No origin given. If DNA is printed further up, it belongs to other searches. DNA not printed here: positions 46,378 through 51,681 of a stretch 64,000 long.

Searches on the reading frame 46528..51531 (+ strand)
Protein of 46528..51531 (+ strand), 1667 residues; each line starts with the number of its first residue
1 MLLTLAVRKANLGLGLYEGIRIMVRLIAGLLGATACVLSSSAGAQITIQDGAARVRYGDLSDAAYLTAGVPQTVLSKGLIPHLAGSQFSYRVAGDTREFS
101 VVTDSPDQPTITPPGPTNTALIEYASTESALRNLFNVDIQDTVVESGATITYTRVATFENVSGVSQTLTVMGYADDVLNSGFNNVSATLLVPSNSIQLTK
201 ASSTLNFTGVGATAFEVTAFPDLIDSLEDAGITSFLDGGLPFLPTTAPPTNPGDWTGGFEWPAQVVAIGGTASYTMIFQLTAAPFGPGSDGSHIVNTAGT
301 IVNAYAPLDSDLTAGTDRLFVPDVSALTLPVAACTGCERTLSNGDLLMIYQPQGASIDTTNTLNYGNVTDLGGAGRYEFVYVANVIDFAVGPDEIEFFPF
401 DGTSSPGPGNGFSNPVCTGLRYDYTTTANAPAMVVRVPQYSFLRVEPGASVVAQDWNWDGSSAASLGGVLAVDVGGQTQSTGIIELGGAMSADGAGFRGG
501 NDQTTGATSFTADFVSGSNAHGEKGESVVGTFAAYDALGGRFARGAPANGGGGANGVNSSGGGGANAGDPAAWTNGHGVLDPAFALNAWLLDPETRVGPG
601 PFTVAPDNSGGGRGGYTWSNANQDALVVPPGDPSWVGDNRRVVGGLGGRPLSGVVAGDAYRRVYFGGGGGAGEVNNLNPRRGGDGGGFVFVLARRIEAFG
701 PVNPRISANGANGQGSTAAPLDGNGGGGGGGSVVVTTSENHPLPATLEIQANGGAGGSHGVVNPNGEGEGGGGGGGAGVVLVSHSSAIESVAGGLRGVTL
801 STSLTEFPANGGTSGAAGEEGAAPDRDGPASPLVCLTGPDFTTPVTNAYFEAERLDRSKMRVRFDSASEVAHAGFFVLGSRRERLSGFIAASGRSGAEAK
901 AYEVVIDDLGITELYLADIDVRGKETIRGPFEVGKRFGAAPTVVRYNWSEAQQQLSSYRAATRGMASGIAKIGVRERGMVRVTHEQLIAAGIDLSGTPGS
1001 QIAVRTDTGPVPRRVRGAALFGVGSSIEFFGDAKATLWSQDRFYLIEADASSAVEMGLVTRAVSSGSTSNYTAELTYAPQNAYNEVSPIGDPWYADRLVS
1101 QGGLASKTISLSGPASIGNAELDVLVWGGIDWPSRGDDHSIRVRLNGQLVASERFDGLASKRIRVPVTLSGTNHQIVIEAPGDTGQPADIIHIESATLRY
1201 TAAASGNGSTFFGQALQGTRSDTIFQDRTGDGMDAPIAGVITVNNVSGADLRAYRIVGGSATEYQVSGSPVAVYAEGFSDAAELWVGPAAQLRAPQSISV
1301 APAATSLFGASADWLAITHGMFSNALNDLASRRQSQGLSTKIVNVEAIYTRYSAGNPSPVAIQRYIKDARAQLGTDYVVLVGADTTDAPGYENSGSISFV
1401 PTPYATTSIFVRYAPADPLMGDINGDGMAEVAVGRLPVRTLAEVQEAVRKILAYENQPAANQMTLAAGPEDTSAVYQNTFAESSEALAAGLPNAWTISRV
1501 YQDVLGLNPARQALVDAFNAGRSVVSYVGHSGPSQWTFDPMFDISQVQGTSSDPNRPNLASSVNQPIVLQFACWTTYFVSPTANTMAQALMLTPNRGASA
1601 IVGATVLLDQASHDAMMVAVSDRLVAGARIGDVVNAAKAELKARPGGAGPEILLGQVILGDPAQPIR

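Call 8: search_protein_families(library=ncbifam, proteins=[window:46528-51531:+])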
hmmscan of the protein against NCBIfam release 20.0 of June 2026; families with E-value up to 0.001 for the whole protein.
window:46528-51531:+ (1667 aa): 3 families
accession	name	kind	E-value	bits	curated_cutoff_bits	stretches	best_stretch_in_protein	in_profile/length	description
NF033707.1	T9SS_sortase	equivalog_domain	1.8e-34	118.6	420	1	1036-1663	105-729/1095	type IX secretion system sortase PorU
NF047640.1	gliding_AgmC_N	equivalog_domain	1.3e-33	116.6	275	2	285-569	27-258/412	adventurous gliding motility protein AgmC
NF052324.1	PorU_rel_Nterm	equivalog_domain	2.9e-26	91.9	450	1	1067-1663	165-762/879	putative type IX secretion system sortase PorU2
